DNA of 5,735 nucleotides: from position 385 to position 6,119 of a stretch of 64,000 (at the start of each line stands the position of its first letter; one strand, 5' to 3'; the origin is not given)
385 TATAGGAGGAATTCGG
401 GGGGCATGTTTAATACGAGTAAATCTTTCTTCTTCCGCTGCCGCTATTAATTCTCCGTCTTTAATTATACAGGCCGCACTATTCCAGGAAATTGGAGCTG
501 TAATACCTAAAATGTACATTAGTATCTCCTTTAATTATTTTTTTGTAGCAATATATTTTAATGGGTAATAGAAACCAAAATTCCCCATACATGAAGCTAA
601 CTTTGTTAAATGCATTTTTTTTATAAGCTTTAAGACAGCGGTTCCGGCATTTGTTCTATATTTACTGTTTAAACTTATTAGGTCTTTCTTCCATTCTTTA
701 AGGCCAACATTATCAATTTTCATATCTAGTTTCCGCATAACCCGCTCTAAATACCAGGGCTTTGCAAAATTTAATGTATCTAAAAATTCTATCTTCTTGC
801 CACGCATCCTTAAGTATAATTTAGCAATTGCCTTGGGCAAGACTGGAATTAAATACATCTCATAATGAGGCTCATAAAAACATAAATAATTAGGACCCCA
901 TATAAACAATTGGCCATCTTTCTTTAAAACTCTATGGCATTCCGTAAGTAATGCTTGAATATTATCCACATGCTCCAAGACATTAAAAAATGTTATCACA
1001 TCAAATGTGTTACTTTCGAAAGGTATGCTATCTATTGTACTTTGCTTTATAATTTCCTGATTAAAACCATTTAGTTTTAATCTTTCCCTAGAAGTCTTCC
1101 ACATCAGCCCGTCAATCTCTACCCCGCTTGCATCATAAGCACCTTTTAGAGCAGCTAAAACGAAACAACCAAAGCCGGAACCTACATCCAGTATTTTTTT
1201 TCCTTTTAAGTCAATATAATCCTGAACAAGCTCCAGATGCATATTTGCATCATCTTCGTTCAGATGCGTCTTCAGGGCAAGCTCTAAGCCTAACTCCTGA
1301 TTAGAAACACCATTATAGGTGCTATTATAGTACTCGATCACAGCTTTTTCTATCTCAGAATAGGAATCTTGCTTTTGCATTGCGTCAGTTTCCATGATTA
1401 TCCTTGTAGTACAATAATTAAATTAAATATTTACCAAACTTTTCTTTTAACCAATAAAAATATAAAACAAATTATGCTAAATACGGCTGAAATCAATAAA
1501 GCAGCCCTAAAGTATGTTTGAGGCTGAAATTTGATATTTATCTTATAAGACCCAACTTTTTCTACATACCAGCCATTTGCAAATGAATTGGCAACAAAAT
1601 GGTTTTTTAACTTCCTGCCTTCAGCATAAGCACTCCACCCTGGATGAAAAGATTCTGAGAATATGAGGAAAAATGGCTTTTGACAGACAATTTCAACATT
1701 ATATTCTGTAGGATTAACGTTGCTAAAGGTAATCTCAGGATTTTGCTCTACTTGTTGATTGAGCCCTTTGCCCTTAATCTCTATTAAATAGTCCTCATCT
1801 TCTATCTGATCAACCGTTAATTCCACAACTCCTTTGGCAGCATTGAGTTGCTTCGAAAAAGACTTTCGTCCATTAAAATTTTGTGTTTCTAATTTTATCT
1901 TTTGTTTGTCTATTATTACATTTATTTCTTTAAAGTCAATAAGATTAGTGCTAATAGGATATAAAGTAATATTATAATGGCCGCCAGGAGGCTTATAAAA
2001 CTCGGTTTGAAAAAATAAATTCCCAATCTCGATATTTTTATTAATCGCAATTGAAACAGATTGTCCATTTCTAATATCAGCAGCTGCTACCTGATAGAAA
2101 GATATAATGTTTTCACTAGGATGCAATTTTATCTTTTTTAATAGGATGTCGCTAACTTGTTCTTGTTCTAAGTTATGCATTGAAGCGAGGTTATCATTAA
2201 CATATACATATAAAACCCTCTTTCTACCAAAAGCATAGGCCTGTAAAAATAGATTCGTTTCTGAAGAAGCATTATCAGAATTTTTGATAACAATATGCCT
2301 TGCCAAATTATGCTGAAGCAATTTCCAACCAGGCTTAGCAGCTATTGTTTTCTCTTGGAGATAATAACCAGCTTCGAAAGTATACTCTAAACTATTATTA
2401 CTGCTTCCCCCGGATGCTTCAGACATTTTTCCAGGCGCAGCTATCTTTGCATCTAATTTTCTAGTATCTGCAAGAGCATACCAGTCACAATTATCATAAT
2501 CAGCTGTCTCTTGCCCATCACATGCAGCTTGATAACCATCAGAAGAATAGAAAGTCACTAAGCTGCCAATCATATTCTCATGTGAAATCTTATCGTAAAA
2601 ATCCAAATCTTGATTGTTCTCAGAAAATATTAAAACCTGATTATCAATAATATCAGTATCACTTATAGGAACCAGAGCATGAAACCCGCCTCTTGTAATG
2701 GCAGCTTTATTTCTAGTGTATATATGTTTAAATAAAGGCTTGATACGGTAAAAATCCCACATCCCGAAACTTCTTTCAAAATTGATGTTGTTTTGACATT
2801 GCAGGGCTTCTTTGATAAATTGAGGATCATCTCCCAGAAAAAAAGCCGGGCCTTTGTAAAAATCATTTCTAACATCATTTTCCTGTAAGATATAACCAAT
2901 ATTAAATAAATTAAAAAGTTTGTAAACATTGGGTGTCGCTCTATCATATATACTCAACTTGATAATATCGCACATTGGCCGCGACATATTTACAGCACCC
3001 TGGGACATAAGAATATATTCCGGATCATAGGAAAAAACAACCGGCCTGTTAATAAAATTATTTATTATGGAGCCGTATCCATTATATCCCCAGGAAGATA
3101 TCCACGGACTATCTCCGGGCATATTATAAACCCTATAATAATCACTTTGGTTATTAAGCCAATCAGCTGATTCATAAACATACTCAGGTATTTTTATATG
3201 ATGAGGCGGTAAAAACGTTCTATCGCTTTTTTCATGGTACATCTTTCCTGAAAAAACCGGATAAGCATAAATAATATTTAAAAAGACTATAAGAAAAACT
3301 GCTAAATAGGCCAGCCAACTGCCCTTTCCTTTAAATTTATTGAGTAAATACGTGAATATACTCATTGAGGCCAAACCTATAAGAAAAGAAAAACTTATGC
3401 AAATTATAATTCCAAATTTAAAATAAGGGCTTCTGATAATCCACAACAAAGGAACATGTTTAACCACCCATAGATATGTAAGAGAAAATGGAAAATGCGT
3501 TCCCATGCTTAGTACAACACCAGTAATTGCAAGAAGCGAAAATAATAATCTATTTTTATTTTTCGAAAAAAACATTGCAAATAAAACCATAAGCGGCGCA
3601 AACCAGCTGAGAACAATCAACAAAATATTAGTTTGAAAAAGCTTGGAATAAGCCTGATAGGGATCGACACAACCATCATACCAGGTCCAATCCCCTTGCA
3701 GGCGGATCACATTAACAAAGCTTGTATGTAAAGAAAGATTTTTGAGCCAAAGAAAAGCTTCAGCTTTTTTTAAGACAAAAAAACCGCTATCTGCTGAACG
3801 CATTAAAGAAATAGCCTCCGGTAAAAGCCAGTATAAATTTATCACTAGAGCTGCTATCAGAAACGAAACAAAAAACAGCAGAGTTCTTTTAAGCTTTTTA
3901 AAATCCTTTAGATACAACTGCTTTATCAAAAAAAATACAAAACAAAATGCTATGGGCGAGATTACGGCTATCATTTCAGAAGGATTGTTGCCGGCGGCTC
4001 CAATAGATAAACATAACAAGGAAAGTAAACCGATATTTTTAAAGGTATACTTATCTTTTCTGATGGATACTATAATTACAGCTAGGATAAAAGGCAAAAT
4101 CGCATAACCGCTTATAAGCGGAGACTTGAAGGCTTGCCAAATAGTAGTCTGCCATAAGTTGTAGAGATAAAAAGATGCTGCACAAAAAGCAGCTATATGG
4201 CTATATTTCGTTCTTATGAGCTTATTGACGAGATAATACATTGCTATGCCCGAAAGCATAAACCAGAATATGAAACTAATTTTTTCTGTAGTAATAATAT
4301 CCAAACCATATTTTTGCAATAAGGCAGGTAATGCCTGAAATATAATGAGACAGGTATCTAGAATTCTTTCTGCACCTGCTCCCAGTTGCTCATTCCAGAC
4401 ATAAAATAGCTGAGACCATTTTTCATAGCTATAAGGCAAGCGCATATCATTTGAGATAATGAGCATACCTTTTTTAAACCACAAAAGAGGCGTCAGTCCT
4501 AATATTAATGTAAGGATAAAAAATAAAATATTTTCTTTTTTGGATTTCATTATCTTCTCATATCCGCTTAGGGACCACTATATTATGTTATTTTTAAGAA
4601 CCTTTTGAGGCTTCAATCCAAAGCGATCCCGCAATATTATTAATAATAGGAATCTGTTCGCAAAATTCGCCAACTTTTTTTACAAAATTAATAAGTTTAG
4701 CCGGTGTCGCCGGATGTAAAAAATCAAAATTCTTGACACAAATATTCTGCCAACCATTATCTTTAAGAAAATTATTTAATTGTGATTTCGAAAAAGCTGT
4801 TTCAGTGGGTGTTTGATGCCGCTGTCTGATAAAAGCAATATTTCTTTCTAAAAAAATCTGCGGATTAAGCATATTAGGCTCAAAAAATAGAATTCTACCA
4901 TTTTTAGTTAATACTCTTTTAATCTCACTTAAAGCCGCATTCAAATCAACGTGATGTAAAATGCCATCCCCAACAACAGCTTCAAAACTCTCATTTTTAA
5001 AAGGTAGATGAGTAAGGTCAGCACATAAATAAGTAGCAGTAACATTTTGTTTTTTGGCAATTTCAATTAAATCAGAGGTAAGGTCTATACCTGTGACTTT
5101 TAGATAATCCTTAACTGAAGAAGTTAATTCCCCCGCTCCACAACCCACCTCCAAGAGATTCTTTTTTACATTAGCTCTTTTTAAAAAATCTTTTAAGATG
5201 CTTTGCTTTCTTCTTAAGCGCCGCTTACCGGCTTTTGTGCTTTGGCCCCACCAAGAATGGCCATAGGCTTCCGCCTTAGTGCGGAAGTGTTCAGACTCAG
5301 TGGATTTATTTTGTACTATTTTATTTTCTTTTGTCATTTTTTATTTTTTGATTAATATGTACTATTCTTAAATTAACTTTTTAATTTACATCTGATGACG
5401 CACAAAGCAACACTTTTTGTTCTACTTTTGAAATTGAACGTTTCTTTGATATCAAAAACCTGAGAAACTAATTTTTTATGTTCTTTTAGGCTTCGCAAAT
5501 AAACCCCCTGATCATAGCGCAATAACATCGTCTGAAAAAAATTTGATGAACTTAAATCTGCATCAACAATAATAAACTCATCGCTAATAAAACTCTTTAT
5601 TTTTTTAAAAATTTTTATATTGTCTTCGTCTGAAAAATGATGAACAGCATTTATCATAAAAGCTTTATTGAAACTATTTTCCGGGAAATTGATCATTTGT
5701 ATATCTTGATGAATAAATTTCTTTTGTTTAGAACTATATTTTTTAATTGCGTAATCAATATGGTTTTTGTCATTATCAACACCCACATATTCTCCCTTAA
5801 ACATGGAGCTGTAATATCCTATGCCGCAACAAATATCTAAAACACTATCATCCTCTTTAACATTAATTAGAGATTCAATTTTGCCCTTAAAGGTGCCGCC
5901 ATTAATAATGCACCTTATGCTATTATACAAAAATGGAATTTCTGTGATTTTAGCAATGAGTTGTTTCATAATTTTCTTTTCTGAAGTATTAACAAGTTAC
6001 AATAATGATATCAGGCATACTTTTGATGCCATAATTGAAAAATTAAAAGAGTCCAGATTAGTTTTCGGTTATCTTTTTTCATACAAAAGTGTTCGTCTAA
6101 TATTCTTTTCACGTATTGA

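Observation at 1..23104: An Arn-like lipid-linked aminopentose pathway that appears to feed four predicted GT-C transferases (two AftD-like giants and two ArnT-like proteins)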

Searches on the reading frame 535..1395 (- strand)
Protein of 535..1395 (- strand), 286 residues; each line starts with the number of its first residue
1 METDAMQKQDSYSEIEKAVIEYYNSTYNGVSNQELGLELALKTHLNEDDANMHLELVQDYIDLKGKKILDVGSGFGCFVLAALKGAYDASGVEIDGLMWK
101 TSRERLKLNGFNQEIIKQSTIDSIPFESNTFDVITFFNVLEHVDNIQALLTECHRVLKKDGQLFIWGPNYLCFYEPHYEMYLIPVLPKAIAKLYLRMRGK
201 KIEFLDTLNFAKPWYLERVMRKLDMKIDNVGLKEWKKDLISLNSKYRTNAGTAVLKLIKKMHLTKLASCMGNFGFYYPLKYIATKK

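Call 4: search_protein_families(library=pfam, proteins=[window:535-1395:-], max_evalue=0.01)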
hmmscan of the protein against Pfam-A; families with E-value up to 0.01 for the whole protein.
window:535-1395:- (286 aa): 13 families
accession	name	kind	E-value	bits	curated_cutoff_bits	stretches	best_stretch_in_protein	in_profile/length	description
PF08241.18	Methyltransf_11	-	3.1e-19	69.8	21.2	1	69-165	1-95/95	Methyltransferase domain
PF13649.12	Methyltransf_25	-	1.5e-15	58.1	27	1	68-161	1-97/97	Methyltransferase domain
PF13489.12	Methyltransf_23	-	6.4e-14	52.4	27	1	62-189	20-124/164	Methyltransferase domain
PF13847.12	Methyltransf_31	-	3.9e-12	46.5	27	1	64-165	3-109/145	Methyltransferase domain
PF08242.18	Methyltransf_12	-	4.1e-12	47.1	30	1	69-163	1-98/98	Methyltransferase domain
PF01209.24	Ubie_methyltran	-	5e-11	42.8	20.1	1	62-189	45-177/233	ubiE/COQ5 methyltransferase family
PF06325.19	PrmA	-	1.1e-08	35.4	22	1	52-165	150-258/296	Ribosomal protein L11 methyltransferase (PrmA)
PF05175.20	MTS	-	2.4e-05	24.5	23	1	64-165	31-138/170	Methyltransferase small domain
PF02353.26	CMAS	-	8.4e-05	22.5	27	1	56-165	53-164/273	Mycolic acid cyclopropane synthetase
PF08003.17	Methyltransf_9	-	0.00041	19.9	23.8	1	56-164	106-216/315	Protein of unknown function (DUF1698)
PF01555.25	N6_N4_Mtase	-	0.0013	19.2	26.7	1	126-213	10-83/221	DNA methylase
PF05219.18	DREV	-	0.0043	16.7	26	1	61-163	91-184/265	DREV methyltransferase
PF06080.18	DUF938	-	0.0062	16.8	27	0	54-168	15-140/202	Protein of unknown function (DUF938)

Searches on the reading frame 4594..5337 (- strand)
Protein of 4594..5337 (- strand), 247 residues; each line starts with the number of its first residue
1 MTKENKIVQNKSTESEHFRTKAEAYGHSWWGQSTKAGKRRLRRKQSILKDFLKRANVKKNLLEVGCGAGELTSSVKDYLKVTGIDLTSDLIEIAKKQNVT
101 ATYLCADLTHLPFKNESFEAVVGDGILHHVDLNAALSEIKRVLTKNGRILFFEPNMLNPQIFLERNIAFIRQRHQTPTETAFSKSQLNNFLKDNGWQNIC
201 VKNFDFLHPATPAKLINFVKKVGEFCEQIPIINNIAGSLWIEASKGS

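Call 4: search_protein_families(library=pfam, proteins=[window:4594-5337:-], max_evalue=0.01)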
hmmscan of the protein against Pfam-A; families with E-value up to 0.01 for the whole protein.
window:4594-5337:- (247 aa): 11 families
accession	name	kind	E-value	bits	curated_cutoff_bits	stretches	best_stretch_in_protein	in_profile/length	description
PF08241.18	Methyltransf_11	-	5.3e-21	75.5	21.2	1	62-151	1-95/95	Methyltransferase domain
PF13649.12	Methyltransf_25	-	2.4e-18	67.1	27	1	62-147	2-97/97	Methyltransferase domain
PF13847.12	Methyltransf_31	-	2.1e-13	50.6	27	1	58-161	4-119/145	Methyltransferase domain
PF13489.12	Methyltransf_23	-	3.8e-13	49.9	27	1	39-200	4-163/164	Methyltransferase domain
PF08242.18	Methyltransf_12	-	5.3e-12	46.8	30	1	62-149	1-98/98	Methyltransferase domain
PF01209.24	Ubie_methyltran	-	2.6e-09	37.2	20.1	1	57-154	47-154/233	ubiE/COQ5 methyltransferase family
PF05148.21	Methyltransf_8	-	1.8e-05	25.2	27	1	47-149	63-154/219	Hypothetical methyltransferase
PF05401.17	NodS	-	0.00014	22.2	24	1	43-152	30-145/201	Nodulation protein S (NodS)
PF02353.26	CMAS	-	0.0026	17.6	27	1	57-172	60-187/273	Mycolic acid cyclopropane synthetase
PF13679.12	Methyltransf_32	-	0.0055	17.1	27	1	50-102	15-77/143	Methyltransferase domain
PF07021.18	MetW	-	0.0056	16.8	21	1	60-141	16-100/193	Methionine biosynthesis protein MetW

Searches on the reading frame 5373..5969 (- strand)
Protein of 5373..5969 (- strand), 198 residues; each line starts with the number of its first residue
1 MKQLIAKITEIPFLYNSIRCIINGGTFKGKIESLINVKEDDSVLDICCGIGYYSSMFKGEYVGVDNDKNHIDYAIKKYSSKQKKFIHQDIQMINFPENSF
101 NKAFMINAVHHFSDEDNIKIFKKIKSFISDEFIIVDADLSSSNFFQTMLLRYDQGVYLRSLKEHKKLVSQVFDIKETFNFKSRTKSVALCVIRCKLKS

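Call 4: search_protein_families(library=pfam, proteins=[window:5373-5969:-], max_evalue=0.01)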
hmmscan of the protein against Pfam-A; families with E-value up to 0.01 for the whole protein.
window:5373-5969:- (198 aa): 7 families
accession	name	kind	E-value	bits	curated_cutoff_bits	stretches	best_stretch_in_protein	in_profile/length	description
PF13649.12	Methyltransf_25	-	1.1e-13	52.1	27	1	43-127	1-92/97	Methyltransferase domain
PF08241.18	Methyltransf_11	-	2.8e-11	44.3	21.2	1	44-125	1-84/95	Methyltransferase domain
PF13847.12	Methyltransf_31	-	7.2e-09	35.9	27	1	39-140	3-113/145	Methyltransferase domain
PF13489.12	Methyltransf_23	-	3.3e-05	24.1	27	1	38-132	21-112/164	Methyltransferase domain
PF08242.18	Methyltransf_12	-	0.00013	23.1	30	1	44-127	1-91/98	Methyltransferase domain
PF00398.26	RrnaAD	-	0.00036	20.1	24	1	33-163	24-145/263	Ribosomal RNA adenine dimethylase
PF01209.24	Ubie_methyltran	-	0.0049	16.7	20.1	0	26-114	34-131/233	ubiE/COQ5 methyltransferase family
